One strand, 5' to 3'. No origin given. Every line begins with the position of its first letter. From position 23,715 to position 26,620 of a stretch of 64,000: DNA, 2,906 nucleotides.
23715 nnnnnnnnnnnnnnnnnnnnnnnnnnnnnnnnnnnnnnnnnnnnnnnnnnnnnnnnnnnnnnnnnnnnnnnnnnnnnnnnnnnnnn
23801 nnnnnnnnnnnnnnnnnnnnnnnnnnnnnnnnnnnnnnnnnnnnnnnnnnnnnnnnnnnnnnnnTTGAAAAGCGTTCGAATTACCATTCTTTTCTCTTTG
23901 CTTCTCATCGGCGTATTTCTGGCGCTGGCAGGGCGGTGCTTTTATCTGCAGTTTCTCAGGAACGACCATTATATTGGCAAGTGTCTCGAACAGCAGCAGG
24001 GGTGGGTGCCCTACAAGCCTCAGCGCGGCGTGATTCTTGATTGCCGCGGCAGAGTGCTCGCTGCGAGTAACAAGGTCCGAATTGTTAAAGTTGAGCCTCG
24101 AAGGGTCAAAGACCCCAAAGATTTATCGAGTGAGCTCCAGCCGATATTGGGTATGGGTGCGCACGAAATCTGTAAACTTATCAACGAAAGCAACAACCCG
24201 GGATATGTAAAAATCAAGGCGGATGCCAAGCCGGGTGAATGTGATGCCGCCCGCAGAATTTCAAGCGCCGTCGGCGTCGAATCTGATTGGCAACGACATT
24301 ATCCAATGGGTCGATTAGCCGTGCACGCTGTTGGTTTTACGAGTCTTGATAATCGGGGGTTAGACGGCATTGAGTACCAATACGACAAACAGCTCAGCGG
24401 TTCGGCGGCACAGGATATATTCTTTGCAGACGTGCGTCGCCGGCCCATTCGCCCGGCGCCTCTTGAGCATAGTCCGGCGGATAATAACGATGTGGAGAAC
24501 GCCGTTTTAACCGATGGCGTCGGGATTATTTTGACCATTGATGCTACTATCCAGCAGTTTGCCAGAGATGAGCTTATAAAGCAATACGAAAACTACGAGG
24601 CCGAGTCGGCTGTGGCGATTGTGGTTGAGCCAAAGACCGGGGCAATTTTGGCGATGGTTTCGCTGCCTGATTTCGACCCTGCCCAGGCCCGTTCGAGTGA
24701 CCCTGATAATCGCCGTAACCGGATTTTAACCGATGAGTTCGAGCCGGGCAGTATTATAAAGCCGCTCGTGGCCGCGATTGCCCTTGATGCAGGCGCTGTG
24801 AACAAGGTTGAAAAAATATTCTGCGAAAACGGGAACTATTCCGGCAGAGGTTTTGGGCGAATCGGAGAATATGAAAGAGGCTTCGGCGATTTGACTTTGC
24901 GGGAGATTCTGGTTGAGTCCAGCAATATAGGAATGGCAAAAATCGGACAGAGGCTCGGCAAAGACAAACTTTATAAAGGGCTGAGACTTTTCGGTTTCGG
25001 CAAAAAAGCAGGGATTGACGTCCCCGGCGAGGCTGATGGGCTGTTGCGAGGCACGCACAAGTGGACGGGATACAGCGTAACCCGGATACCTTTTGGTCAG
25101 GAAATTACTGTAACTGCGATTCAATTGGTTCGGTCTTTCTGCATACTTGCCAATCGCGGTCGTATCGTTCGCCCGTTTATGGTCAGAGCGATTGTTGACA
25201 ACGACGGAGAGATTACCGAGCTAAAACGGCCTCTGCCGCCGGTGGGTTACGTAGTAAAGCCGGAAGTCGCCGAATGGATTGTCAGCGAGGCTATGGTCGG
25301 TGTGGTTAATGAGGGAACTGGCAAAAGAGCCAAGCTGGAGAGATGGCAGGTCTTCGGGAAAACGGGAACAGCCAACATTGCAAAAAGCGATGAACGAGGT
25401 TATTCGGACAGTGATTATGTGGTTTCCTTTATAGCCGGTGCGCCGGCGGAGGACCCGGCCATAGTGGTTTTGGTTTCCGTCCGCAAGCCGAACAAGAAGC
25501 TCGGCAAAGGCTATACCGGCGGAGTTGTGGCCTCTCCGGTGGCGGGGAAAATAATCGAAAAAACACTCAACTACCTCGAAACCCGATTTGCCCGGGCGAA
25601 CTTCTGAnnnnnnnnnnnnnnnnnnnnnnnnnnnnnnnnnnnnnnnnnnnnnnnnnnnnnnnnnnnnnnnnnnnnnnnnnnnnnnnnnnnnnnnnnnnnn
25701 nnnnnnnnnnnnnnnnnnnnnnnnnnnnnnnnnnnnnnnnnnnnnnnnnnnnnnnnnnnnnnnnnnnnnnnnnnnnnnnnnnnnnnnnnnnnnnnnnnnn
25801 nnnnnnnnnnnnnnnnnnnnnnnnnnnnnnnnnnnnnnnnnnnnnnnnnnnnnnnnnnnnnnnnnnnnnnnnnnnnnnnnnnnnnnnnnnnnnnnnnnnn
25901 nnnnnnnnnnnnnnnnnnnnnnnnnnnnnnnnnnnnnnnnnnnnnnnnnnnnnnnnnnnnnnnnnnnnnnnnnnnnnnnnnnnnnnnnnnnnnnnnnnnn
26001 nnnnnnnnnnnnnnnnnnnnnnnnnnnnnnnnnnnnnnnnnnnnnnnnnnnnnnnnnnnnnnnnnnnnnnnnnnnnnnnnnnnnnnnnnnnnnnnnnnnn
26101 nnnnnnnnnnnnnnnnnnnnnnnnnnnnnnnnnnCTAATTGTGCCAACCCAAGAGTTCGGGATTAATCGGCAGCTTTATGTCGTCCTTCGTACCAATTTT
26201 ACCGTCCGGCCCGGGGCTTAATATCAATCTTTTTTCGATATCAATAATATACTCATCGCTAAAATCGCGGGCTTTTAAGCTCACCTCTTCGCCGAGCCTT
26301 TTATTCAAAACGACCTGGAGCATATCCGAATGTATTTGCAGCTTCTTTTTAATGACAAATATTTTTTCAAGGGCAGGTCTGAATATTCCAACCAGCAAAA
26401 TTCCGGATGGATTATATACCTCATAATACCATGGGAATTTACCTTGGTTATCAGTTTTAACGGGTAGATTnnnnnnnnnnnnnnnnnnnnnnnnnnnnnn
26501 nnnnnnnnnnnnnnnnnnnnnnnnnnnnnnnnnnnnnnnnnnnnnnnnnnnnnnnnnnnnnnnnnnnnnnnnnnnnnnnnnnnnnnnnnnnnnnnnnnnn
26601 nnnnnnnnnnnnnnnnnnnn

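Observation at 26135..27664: The rodA slot after mrdA is filled by an AT-rich zinc-ribbon membrane protein directly abutting PBP2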

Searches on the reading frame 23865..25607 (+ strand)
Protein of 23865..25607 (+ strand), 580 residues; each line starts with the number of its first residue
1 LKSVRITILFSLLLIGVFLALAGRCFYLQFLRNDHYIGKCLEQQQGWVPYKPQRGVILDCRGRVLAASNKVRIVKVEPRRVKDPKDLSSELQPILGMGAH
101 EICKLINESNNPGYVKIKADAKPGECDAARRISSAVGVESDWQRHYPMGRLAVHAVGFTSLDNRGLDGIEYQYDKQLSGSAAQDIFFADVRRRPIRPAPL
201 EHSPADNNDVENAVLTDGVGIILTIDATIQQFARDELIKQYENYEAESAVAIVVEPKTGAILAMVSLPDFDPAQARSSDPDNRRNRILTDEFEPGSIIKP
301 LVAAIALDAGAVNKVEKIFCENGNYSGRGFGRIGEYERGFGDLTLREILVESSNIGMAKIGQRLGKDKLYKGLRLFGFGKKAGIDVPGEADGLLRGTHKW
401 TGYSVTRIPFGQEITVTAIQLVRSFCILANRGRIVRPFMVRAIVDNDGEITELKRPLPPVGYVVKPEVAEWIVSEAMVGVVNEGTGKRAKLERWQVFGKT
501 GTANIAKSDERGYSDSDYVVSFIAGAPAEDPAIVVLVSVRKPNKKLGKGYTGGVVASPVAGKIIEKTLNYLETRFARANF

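Call 6: search_protein_families(library=pfam, proteins=[window:23865-25607:+], max_evalue=0.01)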
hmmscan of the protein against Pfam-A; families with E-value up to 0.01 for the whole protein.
window:23865-25607:+ (580 aa): 3 families
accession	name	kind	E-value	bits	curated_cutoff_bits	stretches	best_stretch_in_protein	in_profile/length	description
PF00905.27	Transpeptidase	-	5.8e-68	229.7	22.1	1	250-565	2-299/299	Penicillin binding protein transpeptidase domain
PF03717.20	PBP_dimer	-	1.6e-12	48.7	24.4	1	51-189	3-170/180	Penicillin-binding Protein dimerisation domain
PF21922.1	PBP_dimer_2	-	6.4e-06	26.8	27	1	140-184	21-64/83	Penicillin binding protein A dimerisation domain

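Call 7: search_protein_families(library=ncbifam, proteins=[window:23865-25607:+], max_evalue=0.01)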
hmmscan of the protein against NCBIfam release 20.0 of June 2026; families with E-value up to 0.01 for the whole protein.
window:23865-25607:+ (580 aa): 26 families (the best 25 are shown)
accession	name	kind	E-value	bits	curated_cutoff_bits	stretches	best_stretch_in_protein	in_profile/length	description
TIGR02214.1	spoVD_pbp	equivalog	1.8e-111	373.4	688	1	8-572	3-559/636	stage V sporulation protein D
TIGR03423.1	pbp2_mrdA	equivalog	1.5e-85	288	455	1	8-568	4-591/593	penicillin-binding protein 2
NF053573.1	PBP2_PenA_Neis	exception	1.5e-75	254.9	1105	1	5-571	27-564/572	peptidoglycan D,D-transpeptidase PBP2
NF011685.0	PRK15105.1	subfamily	9.3e-56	189.6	737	1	8-569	22-559/588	peptidoglycan glycosyltransferase FtsI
NF038271.1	strep_PBP2X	exception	3.8e-39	134.5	1050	1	137-545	176-596/750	penicillin-binding protein PBP2X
NF008061.0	PRK10795.1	equivalog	6.3e-32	110.9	962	1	5-507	23-553/634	peptidoglycan DD-transpeptidase MrdA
TIGR02074.1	PBP_1a_fam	subfamily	5.8e-31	107.9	508.75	1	212-514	217-486/535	PBP1A family penicillin-binding protein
NF038278.1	strep_PBP2B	exception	7.3e-26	90.8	975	3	367-539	474-652/678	penicillin-binding protein PBP2B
NF051842.1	PBP4_5_Efaec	equivalog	5e-25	87.9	700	1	51-516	162-627/668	penicillin-binding protein PBP4(5)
NF051885.1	tranpepglycosPbpC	equivalog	1.1e-16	60.6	900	1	212-504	286-545/632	multimodular transpeptidase-transglycosylase PbpC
NF000406.1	MECB_PBP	exception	4.2e-14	51.9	1450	1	165-545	278-645/674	PBP2a family beta-lactam-resistant peptidoglycan transpeptidase MecB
TIGR02071.1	PBP_1b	equivalog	1.2e-12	46.8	717.75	1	216-505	367-636/729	penicillin-binding protein 1B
NF000237.1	MECA_PBP2A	equivalog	1.8e-11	43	750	1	215-508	318-606/668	PBP2a family beta-lactam-resistant peptidoglycan transpeptidase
NF000407.1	MECC_PBP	exception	5.2e-11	41.5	1500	1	166-528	277-623/665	PBP2a family beta-lactam-resistant peptidoglycan transpeptidase MecC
NF038276.1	strep_PBP2A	exception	1.6e-10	39.9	1100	1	240-507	346-583/716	penicillin-binding protein PBP2A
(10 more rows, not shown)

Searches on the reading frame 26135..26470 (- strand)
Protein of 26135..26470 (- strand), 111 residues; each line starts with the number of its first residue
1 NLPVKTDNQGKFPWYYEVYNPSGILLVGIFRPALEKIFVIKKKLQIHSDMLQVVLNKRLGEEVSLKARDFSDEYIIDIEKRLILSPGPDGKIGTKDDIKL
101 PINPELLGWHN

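Call 36: search_protein_families(library=pfam, proteins=[window:26135-26470:-], max_evalue=0.1)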
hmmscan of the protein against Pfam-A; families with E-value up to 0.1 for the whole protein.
window:26135-26470:- (111 aa): 0 families

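Call 70: predict_structure(alignment_id=A3)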
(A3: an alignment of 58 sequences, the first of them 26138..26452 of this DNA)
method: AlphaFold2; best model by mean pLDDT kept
length: 105 residues; sequences in the alignment: 58
mean_pLDDT: 83.9   pTM: 0.64
mean pLDDT of the five models: 83.9, 82.8, 82.7, 81.6, 79.6
residues with pLDDT >= 90: 26; 70-90: 71; 50-70: 6; < 50: 2
segments of 3 or more residues with pLDDT < 50: none
pLDDT, mean of each block of 10 residues (from residue 1): 61 78 82 89 92 88 85 90 85 90 81
secondary structure, 60 per line:
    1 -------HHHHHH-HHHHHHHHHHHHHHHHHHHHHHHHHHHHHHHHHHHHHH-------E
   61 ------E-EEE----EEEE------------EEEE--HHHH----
elements in order: H8-13 H15-52 E69-71 E76-79 E92-95 H98-101

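Call 73: fold_search(model_id=the predicted structure, library=pdb)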
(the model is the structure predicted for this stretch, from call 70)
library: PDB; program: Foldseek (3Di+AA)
matches with E <= 10: 60; with E <= 0.001: 0
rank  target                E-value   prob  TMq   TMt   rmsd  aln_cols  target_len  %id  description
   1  3g20_B                3.4e-01  0.47  0.40  0.36   9.8       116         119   18  Crystal structure of the major pseudopilin from the type 2 secretion system of enterohaemorrhagic Escherichia coli (released 2009-07-28)
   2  3g20_A                7.9e-01  0.47  0.43  0.40   9.0       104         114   18  Crystal structure of the major pseudopilin from the type 2 secretion system of enterohaemorrhagic Escherichia coli (released 2009-07-28)
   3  7r6s_A                9.7e-01  0.12  0.25  0.10  10.9        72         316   10  Crystal Structure of the Putative Bacteriophage Protein from Stenotrophomonas maltophilia (released 2022-11-09)
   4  7r6s_B                2.4e+00  0.08  0.25  0.10  10.9        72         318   10  Crystal Structure of the Putative Bacteriophage Protein from Stenotrophomonas maltophilia (released 2022-11-09)
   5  5o2y_MODEL_1_A        2.8e+00  0.09  0.32  0.33   8.7       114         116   15  NMR structure of the calcium bound form of PulG, major pseudopilin from Klebsiella oxytoca T2SS (released 2017-10-18)
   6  3p53_A                2.8e+00  0.01  0.14  0.05   8.3        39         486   18  Structure of fascin (released 2011-06-29)
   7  5xpy                  3.0e+00  0.08  0.21  0.06   5.3        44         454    9  Structural basis of kindlin-mediated integrin recognition and activation (released 2017-07-26)
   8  1yop_MODEL_1_A        3.2e+00  0.11  0.20  0.24   1.8        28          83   18  The solution structure of Kti11p (released 2005-04-05)
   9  8b3d_M                3.4e+00  0.07  0.21  0.32   5.3        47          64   11  Structure of the Pol II-TCR-ELOF1 complex. (released 2023-09-27)
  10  5ax2                  3.6e+00  0.18  0.21  0.28   1.9        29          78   14  Crystal structure of S.cerevisiae Kti11p (released 2016-07-20)
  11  8v10_C                3.6e+00  0.04  0.21  0.23  13.2        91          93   18  Structure of a Saccharomyces cerevisiae Mps1 peptide bound to dwarf Ndc80 Complex (released 2024-05-15)
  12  6fx1_F                4.1e+00  0.10  0.20  0.47   4.5        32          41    9  Crystal structure of Pholiota squarrosa lectin in complex with an octasaccharide (released 2018-07-11)
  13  6dj8_A                4.4e+00  0.04  0.21  0.07   5.8        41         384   20  Structure of DNA polymerase III subunit beta from Borrelia burgdorferi in complex with a natural product (released 2019-05-29)
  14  6xtj                  4.7e+00  0.09  0.23  0.06   3.0        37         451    5  The high resolution structure of the FERM domain of human FERMT2 (released 2020-02-12)
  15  2hf1_B                4.7e+00  0.08  0.25  0.39   4.6        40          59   18  Crystal structure of the putative Tetraacyldisaccharide-1-P 4-kinase from Chromobacterium violaceum. NESG target CvR39 (released 2006-08-22)
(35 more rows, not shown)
